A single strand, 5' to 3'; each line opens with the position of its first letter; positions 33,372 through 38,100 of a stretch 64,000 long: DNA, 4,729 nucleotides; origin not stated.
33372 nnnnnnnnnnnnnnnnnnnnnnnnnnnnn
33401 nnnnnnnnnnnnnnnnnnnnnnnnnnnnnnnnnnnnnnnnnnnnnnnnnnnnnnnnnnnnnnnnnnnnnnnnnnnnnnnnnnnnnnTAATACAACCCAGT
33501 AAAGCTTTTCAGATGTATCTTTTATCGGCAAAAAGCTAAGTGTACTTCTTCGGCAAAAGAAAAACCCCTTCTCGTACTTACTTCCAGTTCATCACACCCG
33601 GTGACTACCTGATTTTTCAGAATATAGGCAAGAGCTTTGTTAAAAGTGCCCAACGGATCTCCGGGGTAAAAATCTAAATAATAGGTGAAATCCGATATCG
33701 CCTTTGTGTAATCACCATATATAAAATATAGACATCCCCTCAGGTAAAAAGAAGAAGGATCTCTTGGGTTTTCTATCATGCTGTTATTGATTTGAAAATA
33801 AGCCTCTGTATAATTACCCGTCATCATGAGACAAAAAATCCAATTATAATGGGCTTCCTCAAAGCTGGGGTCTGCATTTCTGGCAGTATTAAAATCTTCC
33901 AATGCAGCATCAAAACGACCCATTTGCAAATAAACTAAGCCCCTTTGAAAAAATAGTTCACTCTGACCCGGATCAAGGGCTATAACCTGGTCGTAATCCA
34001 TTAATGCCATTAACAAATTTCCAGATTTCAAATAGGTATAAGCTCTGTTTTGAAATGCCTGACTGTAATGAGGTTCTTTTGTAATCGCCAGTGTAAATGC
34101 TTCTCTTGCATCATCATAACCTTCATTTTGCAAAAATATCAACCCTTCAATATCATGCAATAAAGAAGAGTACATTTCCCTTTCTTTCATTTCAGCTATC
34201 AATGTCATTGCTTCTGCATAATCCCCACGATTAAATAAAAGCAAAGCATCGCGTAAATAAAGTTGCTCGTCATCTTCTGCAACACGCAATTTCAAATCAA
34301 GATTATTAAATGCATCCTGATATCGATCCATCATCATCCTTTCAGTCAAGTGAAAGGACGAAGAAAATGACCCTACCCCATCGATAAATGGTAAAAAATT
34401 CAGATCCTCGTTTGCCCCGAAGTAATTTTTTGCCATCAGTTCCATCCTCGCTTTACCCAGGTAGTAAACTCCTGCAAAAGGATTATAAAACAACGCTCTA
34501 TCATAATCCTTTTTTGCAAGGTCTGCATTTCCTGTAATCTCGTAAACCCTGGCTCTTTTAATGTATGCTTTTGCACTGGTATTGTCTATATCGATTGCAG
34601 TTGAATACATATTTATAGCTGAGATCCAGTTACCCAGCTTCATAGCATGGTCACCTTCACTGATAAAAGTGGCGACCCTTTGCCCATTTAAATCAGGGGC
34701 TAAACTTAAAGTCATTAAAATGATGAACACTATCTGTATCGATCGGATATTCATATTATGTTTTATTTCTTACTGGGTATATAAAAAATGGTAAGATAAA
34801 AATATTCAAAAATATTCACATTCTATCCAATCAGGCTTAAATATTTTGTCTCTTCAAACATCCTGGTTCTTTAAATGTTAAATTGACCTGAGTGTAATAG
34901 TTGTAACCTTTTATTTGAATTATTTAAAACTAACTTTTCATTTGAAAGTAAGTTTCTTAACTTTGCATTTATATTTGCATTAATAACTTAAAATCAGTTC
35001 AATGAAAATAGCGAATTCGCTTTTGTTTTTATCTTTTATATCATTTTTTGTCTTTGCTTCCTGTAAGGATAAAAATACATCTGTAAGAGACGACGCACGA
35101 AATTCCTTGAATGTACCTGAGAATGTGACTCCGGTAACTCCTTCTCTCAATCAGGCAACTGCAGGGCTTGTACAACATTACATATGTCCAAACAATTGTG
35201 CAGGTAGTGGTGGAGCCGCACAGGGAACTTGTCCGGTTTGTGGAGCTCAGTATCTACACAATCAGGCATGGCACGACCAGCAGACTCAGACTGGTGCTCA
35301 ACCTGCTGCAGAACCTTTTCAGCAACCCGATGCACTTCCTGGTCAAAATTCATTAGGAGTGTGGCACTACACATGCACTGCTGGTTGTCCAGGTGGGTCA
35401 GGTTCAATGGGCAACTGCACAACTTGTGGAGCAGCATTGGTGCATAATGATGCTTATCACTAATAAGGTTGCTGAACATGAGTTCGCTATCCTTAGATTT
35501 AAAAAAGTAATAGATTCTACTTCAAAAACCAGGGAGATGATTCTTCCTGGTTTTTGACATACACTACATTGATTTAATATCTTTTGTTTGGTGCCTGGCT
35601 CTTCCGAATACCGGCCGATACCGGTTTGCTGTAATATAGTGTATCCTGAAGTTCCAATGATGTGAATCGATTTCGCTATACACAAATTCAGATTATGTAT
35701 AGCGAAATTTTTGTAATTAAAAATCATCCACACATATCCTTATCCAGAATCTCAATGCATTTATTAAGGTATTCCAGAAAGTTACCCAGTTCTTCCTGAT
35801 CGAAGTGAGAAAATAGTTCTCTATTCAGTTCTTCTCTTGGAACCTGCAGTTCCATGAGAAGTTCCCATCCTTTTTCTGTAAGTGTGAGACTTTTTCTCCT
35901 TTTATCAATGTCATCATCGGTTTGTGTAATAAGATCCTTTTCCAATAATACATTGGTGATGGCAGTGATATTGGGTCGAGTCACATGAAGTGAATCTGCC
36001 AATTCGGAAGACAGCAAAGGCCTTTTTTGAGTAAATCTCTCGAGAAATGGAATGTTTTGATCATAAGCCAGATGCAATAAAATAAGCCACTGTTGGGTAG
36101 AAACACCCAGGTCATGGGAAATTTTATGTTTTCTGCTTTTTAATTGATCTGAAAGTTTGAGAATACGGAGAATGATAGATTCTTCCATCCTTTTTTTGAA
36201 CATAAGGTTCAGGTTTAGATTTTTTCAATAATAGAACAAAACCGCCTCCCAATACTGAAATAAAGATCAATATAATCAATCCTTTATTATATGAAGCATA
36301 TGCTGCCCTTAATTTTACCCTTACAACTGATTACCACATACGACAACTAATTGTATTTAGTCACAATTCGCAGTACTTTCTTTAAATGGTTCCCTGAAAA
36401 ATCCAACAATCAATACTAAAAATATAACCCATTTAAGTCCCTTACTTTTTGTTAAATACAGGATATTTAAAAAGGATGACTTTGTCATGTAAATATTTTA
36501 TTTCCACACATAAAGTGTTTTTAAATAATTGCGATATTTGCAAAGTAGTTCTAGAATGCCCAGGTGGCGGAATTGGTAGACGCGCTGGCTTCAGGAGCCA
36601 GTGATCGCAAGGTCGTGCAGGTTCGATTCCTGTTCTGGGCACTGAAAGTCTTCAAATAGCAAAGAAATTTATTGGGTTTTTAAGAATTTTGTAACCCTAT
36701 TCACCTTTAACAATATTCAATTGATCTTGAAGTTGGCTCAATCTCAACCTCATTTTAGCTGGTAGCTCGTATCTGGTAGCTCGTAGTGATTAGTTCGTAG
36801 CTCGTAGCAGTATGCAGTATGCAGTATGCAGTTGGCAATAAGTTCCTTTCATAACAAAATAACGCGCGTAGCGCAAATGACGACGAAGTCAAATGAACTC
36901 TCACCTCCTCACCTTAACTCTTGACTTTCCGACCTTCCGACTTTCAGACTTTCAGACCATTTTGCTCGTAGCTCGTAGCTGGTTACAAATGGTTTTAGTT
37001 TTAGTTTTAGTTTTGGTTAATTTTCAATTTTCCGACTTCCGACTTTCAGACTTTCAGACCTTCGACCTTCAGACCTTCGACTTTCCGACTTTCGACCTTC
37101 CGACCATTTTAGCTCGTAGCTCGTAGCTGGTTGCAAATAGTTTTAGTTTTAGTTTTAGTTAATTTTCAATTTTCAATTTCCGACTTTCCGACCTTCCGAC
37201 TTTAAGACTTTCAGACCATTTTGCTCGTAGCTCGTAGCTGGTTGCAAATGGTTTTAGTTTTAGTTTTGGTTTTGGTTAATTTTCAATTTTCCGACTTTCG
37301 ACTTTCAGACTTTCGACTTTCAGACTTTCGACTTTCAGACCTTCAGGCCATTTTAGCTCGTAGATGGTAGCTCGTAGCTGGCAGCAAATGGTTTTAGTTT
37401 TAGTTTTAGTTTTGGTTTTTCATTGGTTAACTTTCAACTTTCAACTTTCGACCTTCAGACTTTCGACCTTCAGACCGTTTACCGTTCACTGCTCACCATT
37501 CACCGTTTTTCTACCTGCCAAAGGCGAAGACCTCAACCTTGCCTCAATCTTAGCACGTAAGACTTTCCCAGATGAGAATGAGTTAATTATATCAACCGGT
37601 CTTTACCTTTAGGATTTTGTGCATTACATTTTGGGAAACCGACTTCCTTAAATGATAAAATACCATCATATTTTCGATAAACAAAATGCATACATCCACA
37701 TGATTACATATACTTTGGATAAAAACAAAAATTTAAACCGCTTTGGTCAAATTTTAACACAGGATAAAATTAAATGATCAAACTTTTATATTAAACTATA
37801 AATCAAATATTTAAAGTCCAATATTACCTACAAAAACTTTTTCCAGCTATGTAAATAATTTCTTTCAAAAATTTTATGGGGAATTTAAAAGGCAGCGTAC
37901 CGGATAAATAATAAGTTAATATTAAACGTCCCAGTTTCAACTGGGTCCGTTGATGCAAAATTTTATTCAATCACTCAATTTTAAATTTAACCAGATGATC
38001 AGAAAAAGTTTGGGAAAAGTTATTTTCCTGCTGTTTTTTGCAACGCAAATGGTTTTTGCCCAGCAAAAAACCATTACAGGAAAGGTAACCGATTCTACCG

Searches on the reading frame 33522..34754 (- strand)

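Call 94: search_protein_families(library=pfam, max_evalue=0.00001, proteins=[window:33522-34754:-])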
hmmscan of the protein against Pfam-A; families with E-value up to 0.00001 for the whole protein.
window:33522-34754:- (410 aa): 14 families
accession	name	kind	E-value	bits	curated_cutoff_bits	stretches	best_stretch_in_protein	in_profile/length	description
PF07719.23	TPR_2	-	1.6e-28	96.9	27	0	266-297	2-33/34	Tetratricopeptide repeat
PF00515.34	TPR_1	-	2.1e-28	97.4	27.8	1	266-297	2-33/34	Tetratricopeptide repeat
PF13432.12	TPR_16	-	7.2e-22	77.9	32.7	0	270-324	2-55/65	Tetratricopeptide repeat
PF13431.12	TPR_17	-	1.5e-21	75.2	24.4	0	254-286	2-34/34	Tetratricopeptide repeat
PF13371.12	TPR_9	-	5.1e-20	71.7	35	1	240-297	4-61/73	Tetratricopeptide repeat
PF14559.12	TPR_19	-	2e-19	70.1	25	0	276-333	2-59/68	Tetratricopeptide repeat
PF13414.12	TPR_11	-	3e-18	65.6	26.8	0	272-304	1-33/42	TPR repeat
PF13181.12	TPR_8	-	6.1e-18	63.8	25.7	0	266-296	2-32/34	Tetratricopeptide repeat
PF13428.12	TPR_14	-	2.7e-12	46.5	23.5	0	267-305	3-41/44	Tetratricopeptide repeat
PF12895.13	ANAPC3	-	4.5e-11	43.3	27.2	0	142-193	2-53/82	Anaphase-promoting complex, cyclosome, subunit 3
PF13424.12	TPR_12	-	1.1e-10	41.9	30.1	0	236-295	8-75/77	Tetratricopeptide repeat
PF25575.1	TPR_BSK1_C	-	1.8e-08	34.7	42.2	0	32-91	47-107/118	Serine/threonine-protein kinase BSK1-like, TPR repeats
PF25062.1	ARM_TT21_N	-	6.8e-07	29.7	40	0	146-284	79-221/222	Tetratricopeptide repeat protein 21 N-terminal ARM repeat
PF13429.12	TPR_15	-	6.6e-06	26.2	26.2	0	246-317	131-198/280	Tetratricopeptide repeat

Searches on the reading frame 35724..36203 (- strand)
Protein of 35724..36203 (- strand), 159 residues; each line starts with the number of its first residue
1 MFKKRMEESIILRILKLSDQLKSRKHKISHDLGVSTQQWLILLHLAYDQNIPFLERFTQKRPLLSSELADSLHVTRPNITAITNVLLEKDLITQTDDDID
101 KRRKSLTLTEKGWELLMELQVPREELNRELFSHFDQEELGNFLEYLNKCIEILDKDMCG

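Call 11: search_protein_families(library=pfam, proteins=[window:35724-36203:-])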
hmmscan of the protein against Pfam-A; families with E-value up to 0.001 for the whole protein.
window:35724-36203:- (159 aa): 5 families
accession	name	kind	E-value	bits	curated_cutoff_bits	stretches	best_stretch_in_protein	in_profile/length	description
PF12802.13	MarR_2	-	2.2e-08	34.6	27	1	60-103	16-61/61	MarR family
PF01047.28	MarR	-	5.6e-06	26.6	24.6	1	59-103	14-58/59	MarR family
PF13463.12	HTH_27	-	2.3e-05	25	22.2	1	34-112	1-68/68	Winged helix DNA-binding domain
PF22381.2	Staph_reg_Sar_Rot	-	0.00016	22.2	27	1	25-118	3-84/85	Transcriptional regulator SarA/Rot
PF14947.12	HTH_45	-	0.00035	21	25.5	0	84-121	41-71/77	Winged helix-turn-helix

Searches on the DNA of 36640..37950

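Call 82: search_rna_families(source=window, start=36640, end=37950, threshold=evalue, max_evalue=1)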
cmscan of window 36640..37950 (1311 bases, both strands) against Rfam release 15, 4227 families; matches with E-value up to 1: 0.
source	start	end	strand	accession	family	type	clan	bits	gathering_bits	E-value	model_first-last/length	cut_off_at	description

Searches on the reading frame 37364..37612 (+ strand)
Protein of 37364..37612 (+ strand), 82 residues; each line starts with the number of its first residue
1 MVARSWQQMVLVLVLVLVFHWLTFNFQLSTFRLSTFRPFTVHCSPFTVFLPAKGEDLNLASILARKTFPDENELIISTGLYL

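Call 68: search_protein_representatives(protein=window:37364-37612:+)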
Query: 82 residues. Proteins with E-value up to 0.001 (for the whole library): 4; up to 1e-10: 1; up to 1e-30: 0. The best 4 are listed.
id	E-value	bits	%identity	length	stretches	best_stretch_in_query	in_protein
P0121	4.4e-13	65.3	39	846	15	31-64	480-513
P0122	1.1e-06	44.9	38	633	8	23-52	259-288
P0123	2.3e-06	43.9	36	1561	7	40-67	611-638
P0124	6.4e-05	39.3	55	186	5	25-50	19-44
